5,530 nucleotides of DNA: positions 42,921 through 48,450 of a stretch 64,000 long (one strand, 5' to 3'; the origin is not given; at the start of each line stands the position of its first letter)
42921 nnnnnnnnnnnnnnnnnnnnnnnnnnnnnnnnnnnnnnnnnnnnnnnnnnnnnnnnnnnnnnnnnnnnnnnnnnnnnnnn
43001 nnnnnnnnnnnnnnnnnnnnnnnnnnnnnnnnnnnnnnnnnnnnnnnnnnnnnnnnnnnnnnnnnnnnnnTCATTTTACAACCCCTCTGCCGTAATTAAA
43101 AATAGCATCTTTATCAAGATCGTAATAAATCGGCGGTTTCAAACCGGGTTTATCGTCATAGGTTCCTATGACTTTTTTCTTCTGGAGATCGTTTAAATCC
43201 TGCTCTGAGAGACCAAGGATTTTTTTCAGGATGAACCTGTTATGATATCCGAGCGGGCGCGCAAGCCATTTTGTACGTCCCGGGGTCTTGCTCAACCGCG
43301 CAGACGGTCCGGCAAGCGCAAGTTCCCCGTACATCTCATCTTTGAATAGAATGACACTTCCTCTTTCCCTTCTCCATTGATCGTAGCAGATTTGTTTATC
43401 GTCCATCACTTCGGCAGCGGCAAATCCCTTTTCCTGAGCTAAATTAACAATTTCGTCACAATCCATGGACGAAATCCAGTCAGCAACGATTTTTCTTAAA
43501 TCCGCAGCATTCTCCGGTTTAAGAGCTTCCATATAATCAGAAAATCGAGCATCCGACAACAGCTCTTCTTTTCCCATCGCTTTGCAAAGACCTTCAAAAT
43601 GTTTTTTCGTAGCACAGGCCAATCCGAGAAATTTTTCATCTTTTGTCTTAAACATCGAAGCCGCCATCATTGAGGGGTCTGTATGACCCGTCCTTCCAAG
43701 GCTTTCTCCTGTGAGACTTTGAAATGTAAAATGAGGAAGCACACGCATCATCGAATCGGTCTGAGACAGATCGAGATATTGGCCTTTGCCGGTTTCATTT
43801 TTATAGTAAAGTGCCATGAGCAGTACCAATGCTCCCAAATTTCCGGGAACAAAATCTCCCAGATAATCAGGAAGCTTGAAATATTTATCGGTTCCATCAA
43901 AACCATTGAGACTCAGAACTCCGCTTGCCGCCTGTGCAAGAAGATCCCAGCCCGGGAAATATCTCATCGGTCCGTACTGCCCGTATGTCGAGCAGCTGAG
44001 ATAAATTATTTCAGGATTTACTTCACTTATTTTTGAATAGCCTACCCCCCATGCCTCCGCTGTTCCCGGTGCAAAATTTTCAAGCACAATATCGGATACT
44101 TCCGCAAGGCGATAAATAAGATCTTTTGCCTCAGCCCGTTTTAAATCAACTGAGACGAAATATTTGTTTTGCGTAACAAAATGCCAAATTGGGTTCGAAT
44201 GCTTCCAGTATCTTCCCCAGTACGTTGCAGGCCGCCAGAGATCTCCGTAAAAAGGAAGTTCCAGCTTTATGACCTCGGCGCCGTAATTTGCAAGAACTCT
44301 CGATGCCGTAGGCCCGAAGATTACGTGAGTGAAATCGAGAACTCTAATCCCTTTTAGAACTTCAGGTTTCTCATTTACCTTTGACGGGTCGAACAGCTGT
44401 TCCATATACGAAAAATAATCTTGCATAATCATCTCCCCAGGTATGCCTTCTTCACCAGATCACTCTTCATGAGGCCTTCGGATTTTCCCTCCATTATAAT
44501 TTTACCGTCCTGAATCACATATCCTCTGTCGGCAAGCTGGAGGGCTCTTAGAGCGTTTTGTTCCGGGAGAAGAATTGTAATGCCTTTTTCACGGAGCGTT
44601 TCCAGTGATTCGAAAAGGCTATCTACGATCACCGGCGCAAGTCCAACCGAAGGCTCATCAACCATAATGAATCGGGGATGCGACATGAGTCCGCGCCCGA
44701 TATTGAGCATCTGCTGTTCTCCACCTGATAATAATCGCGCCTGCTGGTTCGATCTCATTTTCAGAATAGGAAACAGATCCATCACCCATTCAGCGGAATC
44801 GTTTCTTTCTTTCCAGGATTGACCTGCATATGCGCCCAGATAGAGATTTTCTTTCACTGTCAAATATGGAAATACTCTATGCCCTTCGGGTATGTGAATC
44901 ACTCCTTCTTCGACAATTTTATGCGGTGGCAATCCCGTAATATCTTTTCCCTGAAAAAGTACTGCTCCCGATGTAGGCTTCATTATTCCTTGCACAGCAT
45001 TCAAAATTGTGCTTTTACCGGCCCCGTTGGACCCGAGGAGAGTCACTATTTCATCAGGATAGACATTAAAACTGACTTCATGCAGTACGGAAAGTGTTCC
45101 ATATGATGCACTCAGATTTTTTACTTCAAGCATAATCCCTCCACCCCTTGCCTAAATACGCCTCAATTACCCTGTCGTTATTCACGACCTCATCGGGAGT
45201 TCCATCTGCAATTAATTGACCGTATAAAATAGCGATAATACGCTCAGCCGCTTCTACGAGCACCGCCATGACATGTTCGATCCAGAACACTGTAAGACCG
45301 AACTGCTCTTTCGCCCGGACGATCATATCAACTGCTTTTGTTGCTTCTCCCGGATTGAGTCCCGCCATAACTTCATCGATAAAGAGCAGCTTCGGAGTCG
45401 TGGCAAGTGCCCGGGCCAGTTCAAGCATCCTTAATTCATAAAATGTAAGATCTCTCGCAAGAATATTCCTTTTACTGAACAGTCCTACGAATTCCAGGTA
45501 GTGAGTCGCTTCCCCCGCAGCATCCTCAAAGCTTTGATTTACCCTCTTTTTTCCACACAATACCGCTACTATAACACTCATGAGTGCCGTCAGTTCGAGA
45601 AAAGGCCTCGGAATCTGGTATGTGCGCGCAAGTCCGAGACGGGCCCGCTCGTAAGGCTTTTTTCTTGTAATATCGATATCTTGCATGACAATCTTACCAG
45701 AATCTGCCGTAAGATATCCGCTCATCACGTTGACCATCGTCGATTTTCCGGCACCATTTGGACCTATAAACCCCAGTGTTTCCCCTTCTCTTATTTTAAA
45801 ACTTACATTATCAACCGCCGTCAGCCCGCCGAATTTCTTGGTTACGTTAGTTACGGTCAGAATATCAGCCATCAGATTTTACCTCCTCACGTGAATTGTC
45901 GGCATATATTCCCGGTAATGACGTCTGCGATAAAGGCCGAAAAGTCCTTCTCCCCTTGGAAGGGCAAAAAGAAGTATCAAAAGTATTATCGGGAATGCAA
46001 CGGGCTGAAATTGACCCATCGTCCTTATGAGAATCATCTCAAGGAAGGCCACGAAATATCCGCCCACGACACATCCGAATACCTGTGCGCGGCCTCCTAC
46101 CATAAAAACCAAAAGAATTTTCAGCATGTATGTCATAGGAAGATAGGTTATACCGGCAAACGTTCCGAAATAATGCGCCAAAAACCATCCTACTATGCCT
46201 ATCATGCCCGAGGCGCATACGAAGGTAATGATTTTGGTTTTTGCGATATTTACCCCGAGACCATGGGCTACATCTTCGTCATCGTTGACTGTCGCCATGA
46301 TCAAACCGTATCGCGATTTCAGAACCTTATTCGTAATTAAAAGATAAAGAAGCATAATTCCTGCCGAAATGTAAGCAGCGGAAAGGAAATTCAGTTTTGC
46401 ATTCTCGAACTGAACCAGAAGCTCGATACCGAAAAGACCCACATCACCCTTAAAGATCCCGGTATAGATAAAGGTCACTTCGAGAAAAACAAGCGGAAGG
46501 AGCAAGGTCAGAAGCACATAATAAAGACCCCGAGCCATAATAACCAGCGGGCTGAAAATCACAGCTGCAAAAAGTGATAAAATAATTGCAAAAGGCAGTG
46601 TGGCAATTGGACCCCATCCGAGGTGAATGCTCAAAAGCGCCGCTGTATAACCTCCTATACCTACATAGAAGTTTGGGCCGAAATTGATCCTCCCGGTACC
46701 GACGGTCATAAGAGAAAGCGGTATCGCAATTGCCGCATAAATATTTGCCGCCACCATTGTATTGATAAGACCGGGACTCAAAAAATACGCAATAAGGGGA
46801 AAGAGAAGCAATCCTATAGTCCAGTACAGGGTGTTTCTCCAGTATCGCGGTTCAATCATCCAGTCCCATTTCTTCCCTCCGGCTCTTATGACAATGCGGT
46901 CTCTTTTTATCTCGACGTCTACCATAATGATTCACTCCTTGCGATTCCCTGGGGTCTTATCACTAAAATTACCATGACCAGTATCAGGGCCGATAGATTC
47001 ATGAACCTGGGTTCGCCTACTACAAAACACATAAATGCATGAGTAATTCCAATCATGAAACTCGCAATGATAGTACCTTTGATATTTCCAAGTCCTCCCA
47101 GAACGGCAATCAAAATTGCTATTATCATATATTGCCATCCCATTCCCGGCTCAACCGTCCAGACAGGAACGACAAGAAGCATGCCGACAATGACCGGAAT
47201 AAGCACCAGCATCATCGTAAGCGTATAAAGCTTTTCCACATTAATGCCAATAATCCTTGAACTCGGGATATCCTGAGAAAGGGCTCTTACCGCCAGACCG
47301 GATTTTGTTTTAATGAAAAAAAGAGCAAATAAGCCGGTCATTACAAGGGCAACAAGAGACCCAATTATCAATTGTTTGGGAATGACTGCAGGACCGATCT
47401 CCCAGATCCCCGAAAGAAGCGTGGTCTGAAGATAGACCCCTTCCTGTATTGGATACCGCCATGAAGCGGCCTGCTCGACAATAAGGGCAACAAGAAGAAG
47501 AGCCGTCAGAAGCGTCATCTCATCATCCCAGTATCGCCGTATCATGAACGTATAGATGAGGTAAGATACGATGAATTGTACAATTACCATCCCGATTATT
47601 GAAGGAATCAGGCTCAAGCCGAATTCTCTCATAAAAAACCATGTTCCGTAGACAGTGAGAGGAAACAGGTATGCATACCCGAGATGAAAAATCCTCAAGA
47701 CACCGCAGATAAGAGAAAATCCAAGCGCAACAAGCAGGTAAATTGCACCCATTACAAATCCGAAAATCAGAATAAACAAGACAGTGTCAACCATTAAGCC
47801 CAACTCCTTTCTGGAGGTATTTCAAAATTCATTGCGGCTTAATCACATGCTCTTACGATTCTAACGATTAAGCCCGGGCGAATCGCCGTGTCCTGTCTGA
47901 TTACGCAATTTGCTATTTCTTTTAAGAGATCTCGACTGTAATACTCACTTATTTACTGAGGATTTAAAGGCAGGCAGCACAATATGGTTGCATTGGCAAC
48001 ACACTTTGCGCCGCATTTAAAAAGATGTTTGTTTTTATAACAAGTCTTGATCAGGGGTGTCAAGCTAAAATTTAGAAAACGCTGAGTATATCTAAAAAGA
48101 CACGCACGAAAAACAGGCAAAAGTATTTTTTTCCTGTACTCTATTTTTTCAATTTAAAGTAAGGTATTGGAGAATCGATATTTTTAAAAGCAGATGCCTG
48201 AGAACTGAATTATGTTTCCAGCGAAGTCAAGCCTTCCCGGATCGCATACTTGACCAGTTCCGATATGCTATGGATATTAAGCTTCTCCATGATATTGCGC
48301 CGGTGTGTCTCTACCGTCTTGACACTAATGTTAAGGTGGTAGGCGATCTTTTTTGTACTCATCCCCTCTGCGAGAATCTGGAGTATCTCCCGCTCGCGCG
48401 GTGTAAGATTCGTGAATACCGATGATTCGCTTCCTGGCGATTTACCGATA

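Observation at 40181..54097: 11-gene co-directional locus: Liv-type ABC importer with two embedded family III CoA-transferases, a cytoplasmic PAS kinase/NarL pair, and a thiolase + HMGCS-DUF35 module; candidate undescribed organic-acid uptake/activation/C-C-chemistry pathway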

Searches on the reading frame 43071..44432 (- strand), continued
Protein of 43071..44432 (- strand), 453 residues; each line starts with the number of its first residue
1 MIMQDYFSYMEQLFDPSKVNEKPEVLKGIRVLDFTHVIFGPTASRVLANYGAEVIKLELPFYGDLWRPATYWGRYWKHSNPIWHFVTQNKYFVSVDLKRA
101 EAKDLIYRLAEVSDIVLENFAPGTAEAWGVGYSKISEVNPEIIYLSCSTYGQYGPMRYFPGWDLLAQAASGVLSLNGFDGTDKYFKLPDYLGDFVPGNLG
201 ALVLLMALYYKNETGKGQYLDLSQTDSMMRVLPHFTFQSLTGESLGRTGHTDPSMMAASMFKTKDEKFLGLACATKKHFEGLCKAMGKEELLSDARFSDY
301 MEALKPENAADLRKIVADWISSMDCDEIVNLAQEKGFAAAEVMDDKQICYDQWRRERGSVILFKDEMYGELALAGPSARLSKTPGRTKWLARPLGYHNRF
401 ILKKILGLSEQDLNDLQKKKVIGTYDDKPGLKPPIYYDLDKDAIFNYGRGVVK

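Call 54: search_dna_similar(query=window:43071-44432:-, collection=plasmids, mode=protein, max_rows=25)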
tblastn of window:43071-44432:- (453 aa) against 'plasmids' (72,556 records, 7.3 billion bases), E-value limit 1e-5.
Records with a match: 1365; places in all: 3095; records where one place covers at least 80% of the query: 989.
Best place of each record, by identity: <60% 1365.
By first word of the organism name: Ralstonia 135; Sinorhizobium 110; Rhizobium 88; Pseudosulfitobacter 86; Rhodococcus 74; Azospirillum 44; Paracoccus 43; Agrobacterium 39; Burkholderia 36; Sulfitobacter 33; and 189 more.
By predicted mobility (MOB-suite, as given by PLSDB): non-mobilizable 796; mobilizable 335; conjugative 234.
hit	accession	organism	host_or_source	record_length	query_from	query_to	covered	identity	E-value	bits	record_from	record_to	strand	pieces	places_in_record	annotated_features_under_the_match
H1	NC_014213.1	Allomeiothermus silvanus DSM 9946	hot spring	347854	26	422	88%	34.3%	3e-56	208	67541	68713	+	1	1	CoA transferase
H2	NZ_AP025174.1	Cupriavidus sp. P-10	-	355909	26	441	92%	32.2%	1e-53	200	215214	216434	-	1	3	CoA transferase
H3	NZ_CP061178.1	Roseomonas haemaphysalidis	tick,pure culture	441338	14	422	90%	32.4%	6e-49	187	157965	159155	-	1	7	CoA transferase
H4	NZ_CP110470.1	Rhodococcus opacus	cell culture,Soil contaminated by oil ...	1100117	11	422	91%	32.1%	7e-51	192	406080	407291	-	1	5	record has no annotation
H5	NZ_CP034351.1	Streptomyces sp. W1SF4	-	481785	23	422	88%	32.8%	2e-49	188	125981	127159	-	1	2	CoA transferase | CoA ester lyase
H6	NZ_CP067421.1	Skermanella sp. TT6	Homo sapiens,single cell,skin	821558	26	422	88%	33.1%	5e-62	225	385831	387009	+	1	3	CoA transferase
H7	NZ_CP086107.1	Skermanella mucosa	single cell,crude oil contaminated ...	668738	26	422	88%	33.1%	2e-61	223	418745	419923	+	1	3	CoA transferase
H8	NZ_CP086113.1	Skermanella rosea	single cell,hydrocarbon-contaminated ...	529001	26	422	88%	33.1%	4e-61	222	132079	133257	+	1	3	CoA transferase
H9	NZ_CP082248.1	Natrinema sp. SYSU A 869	cell culture,salt lake sediment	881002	25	424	88%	32.7%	2e-47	182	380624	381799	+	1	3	CaiB/BaiF CoA-transferase family protein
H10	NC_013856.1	Azospirillum sp. B510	-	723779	26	422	88%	32.9%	7e-49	186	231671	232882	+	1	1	CoA transferase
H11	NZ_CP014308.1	Burkholderia sp. PAMC 26561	single cell,lichen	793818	26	425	88%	32.6%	1e-56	209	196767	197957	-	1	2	CoA transferase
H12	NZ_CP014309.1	Burkholderia sp. PAMC 26561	single cell,lichen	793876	26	425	88%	32.6%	1e-56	209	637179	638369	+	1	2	CoA transferase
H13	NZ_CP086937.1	Pseudosulfitobacter pseudonitzschiae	Skeletonema costatum,The surface ...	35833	26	422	88%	32.8%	8e-57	209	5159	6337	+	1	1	CaiB/BaiF CoA-transferase family protein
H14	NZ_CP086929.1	Pseudosulfitobacter pseudonitzschiae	Skeletonema costatum,The surface ...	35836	26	422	88%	32.8%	8e-57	209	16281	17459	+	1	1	CaiB/BaiF CoA-transferase family protein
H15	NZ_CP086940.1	Pseudosulfitobacter pseudonitzschiae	Skeletonema costatum,The surface ...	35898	26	422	88%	32.8%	8e-57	209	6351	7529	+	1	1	CaiB/BaiF CoA-transferase family protein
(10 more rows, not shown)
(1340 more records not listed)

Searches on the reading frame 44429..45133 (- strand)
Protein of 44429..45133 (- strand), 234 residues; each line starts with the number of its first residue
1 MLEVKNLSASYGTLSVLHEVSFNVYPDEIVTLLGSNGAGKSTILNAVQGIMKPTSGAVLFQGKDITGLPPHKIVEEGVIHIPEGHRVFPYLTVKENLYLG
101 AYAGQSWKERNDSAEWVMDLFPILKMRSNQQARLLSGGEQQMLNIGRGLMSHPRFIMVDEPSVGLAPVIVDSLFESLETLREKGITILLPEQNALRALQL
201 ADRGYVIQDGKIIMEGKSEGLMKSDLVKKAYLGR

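Call 3: search_protein_families(library=pfam, proteins=[window:44429-45133:-])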
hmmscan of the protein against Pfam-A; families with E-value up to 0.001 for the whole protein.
window:44429-45133:- (234 aa): 3 families
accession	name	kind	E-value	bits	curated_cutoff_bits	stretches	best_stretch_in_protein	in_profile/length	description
PF00005.33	ABC_tran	-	3.2e-30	105.9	25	1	17-162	1-136/137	ABC transporter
PF13304.12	AAA_21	-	1.5e-06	29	27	0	30-50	2-22/304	AAA domain, putative AbiEii toxin, Type IV TA system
PF13555.12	AAA_29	-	3.9e-06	26.9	27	1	20-55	15-50/61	P-loop containing region of AAA domain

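Call 4: search_protein_families(library=ncbifam, proteins=[window:44429-45133:-])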
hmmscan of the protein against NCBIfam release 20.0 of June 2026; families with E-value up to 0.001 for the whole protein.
window:44429-45133:- (234 aa): 184 families (the best 25 are shown)
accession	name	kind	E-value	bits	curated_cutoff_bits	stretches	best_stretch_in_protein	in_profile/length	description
NF008626.0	PRK11614.1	equivalog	5e-75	252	441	1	1-233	5-236/237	high-affinity branched-chain amino acid ABC transporter ATP-binding protein LivF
TIGR03410.1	urea_trans_UrtE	equivalog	9e-60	202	285.8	1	2-226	1-224/230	urea ABC transporter ATP-binding subunit UrtE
TIGR04406.1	LPS_export_lptB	equivalog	4.8e-53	179.9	240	1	2-233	2-234/239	LPS export ABC transporter ATP-binding protein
NF008449.1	PRK11300.1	equivalog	1.7e-43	148.8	362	2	1-99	5-103/255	high-affinity branched-chain amino acid ABC transporter ATP-binding protein LivG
NF008144.0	PRK10895.1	equivalog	4.5e-41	140.9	381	1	2-233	4-236/241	LPS export ABC transporter ATP-binding protein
TIGR01188.1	drrA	subfamily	3.9e-39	134.7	312.45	1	10-223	2-213/302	daunorubicin resistance ABC transporter, ATP-binding protein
NF011967.0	PRK15439.1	equivalog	7.4e-39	133.5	586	1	1-228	11-234/510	autoinducer 2 ABC transporter ATP-binding protein LsrA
TIGR03411.1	urea_trans_UrtD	equivalog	1.4e-37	129.7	304.1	1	1-234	2-242/242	urea ABC transporter ATP-binding protein UrtD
NF040840.2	tungstate_WtpC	equivalog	2.7e-34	119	440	1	1-222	1-219/347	tungstate ABC transporter ATP-binding protein WtpC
TIGR03258.1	PhnT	equivalog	4e-33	114.9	499.15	1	4-223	11-229/359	2-aminoethylphosphonate ABC transport system ATP-binding subunit PhnT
NF007253.0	PRK09700.1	equivalog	1.3e-32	113.1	772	1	2-228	6-239/510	D-allose ABC transporter ATP-binding protein AlsA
TIGR03265.1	PhnT2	equivalog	8.1e-32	110.8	457.7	1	2-217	5-218/353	putative 2-aminoethylphosphonate ABC transporter ATP-binding protein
NF047930.1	ABC_ATP_B6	equivalog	1.1e-31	110.1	670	1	3-222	4-224/510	putative B6 ABC transporter ATP-binding protein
TIGR03864.1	PQQ_ABC_ATP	hypoth_equivalog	2.1e-31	109.2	302.25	1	1-225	1-223/236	ABC transporter, ATP-binding subunit, PQQ-dependent alcohol dehydrogenase system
TIGR03740.1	galliderm_ABC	subfamily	2.9e-31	108.9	309.75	1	2-219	1-209/223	lantibiotic protection ABC transporter ATP-binding subunit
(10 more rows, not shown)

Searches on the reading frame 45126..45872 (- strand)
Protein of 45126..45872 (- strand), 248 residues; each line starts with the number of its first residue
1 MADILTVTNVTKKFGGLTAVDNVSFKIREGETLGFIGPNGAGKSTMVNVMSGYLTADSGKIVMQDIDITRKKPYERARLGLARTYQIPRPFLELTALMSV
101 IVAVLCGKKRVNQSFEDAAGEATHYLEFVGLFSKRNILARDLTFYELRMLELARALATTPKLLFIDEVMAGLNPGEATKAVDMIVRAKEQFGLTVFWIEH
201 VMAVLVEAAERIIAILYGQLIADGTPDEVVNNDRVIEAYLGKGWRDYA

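Call 3: search_protein_families(library=pfam, proteins=[window:45126-45872:-])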
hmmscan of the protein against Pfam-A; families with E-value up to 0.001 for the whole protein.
window:45126-45872:- (248 aa): 4 families
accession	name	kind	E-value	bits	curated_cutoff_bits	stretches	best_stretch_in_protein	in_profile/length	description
PF00005.33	ABC_tran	-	2.5e-21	77.1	25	1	21-169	2-136/137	ABC transporter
PF12399.14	BCA_ABC_TP_C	-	2e-12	46.9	25.5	1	219-243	1-25/27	Branched-chain amino acid ATP-binding cassette transporter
PF13304.12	AAA_21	-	0.00033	21.3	27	0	34-46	3-15/304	AAA domain, putative AbiEii toxin, Type IV TA system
PF13555.12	AAA_29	-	0.00035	20.7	27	0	21-57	13-49/61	P-loop containing region of AAA domain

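Call 4: search_protein_families(library=ncbifam, proteins=[window:45126-45872:-])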
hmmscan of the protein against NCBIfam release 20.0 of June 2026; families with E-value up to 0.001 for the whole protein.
window:45126-45872:- (248 aa): 179 families (the best 25 are shown)
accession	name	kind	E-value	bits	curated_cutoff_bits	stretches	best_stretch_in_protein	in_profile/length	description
NF008449.1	PRK11300.1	equivalog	8.1e-56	189.1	362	1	3-242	4-254/255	high-affinity branched-chain amino acid ABC transporter ATP-binding protein LivG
TIGR03411.1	urea_trans_UrtD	equivalog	1.2e-46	159.3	304.1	1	4-242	2-242/242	urea ABC transporter ATP-binding protein UrtD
TIGR04406.1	LPS_export_lptB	equivalog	1.1e-41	142.8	240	1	5-243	2-236/239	LPS export ABC transporter ATP-binding protein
NF008144.0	PRK10895.1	equivalog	3.4e-36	124.9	381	1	4-245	3-240/241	LPS export ABC transporter ATP-binding protein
TIGR01188.1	drrA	subfamily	7.1e-35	120.7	312.45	1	12-229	1-211/302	daunorubicin resistance ABC transporter, ATP-binding protein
TIGR04521.1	ECF_ATPase_2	equivalog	4.6e-32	111.2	330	1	18-238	19-241/279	energy-coupling factor transporter ATPase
TIGR03864.1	PQQ_ABC_ATP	hypoth_equivalog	4.7e-31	108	302.25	1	5-234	2-224/236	ABC transporter, ATP-binding subunit, PQQ-dependent alcohol dehydrogenase system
TIGR02315.1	ABC_phnC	equivalog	5.3e-30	104.6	266.1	1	4-232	1-236/243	phosphonate ABC transporter ATP-binding protein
NF040905.2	GguA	equivalog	9.6e-29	100.1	810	1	4-242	1-240/500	multiple monosaccharide ABC transporter ATP-binding protein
NF047930.1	ABC_ATP_B6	equivalog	2.3e-28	99.1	670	1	4-232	2-226/510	putative B6 ABC transporter ATP-binding protein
NF010059.0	PRK13536.1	equivalog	2.5e-28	98.8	549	1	6-241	45-276/342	nodulation factor ABC transporter ATP-binding protein NodI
TIGR03410.1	urea_trans_UrtE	equivalog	6.2e-28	97.8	285.8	1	5-231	1-221/230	urea ABC transporter ATP-binding subunit UrtE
NF007027.0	PRK09493.1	equivalog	8e-28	97.4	379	1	6-233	3-227/240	glutamine ABC transporter ATP-binding protein GlnQ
TIGR03522.1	GldA_ABC_ATP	equivalog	1.4e-27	96.9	402.6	1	5-234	3-224/301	gliding motility-associated ABC transporter ATP-binding subunit GldA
TIGR03265.1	PhnT2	equivalog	1.5e-27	96.8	457.7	1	3-232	3-225/353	putative 2-aminoethylphosphonate ABC transporter ATP-binding protein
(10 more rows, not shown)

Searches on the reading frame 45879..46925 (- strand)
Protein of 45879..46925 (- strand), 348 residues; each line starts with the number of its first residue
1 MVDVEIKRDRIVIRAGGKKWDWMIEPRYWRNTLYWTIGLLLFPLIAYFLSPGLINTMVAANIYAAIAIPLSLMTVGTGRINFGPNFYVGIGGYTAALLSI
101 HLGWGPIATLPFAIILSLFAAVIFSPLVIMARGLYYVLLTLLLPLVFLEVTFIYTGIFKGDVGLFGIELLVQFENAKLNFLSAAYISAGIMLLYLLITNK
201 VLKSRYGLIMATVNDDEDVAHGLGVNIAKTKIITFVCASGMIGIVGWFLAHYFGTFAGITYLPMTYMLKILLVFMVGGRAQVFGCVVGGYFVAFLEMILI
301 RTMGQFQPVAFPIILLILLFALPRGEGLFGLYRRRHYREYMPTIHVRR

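Call 3: search_protein_families(library=pfam, proteins=[window:45879-46925:-])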
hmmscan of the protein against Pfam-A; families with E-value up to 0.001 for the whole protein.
window:45879-46925:- (348 aa): 1 family
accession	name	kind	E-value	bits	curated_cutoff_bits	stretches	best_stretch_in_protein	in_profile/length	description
PF02653.21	BPD_transp_2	-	1.4e-27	96.9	26.8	1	53-321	2-267/269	Branched-chain amino acid transport system / permease component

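Call 4: search_protein_families(library=ncbifam, proteins=[window:45879-46925:-])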
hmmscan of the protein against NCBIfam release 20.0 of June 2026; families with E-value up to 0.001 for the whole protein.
window:45879-46925:- (348 aa): 4 families
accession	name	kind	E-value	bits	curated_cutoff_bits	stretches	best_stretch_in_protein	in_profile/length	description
TIGR03408.1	urea_trans_UrtC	equivalog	5.7e-14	52.5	296.2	1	109-325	91-309/313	urea ABC transporter permease subunit UrtC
TIGR03727.1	urea_t_UrtC_arc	equivalog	6.1e-13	48.4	575.55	1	35-325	35-336/369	urea ABC transporter, permease protein UrtC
TIGR03409.1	urea_trans_UrtB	equivalog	2.2e-08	34.1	250.3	1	55-332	6-289/291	urea ABC transporter permease subunit UrtB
NF008450.0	PRK11301.1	subfamily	4.9e-05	22.9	366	0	186-331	267-408/418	high-affinity branched-chain amino acid ABC transporter permease LivM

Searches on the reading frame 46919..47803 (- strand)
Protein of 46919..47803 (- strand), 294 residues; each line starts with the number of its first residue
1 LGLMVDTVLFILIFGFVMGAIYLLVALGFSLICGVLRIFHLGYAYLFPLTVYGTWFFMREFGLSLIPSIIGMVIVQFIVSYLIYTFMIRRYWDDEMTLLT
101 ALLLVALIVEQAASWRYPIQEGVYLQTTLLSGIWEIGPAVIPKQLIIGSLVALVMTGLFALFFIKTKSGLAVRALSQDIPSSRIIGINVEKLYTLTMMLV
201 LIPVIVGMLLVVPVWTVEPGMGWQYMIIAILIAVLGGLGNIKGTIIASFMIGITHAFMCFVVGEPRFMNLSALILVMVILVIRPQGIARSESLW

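Call 3: search_protein_families(library=pfam, proteins=[window:46919-47803:-])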
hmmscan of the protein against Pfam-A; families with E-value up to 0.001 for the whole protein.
window:46919-47803:- (294 aa): 1 family
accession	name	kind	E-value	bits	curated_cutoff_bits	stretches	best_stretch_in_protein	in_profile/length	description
PF02653.21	BPD_transp_2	-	3.4e-23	82.6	26.8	1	12-281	2-267/269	Branched-chain amino acid transport system / permease component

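Call 4: search_protein_families(library=ncbifam, proteins=[window:46919-47803:-])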
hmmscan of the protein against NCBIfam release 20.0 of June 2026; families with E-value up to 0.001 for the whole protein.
window:46919-47803:- (294 aa): 3 families
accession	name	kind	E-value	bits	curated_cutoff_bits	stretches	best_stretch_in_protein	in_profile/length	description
TIGR03409.1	urea_trans_UrtB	equivalog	2.9e-27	96.1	250.3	1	12-288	4-286/291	urea ABC transporter permease subunit UrtB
TIGR03622.1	urea_t_UrtB_arc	equivalog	1.3e-13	50.9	374.25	1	20-288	12-277/284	urea ABC transporter, permease protein UrtB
NF008011.0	PRK10740.1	equivalog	8.6e-08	32.2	379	1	12-288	12-300/308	high-affinity branched-chain amino acid ABC transporter permease LivH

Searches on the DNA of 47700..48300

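Call 44: search_rna_families(source=window, start=47700, end=48300, threshold=evalue, max_evalue=1)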
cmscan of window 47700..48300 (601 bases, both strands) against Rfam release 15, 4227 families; matches with E-value up to 1: 2.
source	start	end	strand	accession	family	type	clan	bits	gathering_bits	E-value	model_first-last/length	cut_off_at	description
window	48140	48230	-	RF02106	DLEU2_2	Gene; lncRNA;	-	25.9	45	0.4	1-90/90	no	Deleted in lymphocytic leukemia 2 conserved region 2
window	47905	48067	-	RF01894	PCA3_2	Gene; lncRNA;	-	16.8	100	0.036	1-409/409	no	Prostate cancer antigen RNA 3 conserved region 2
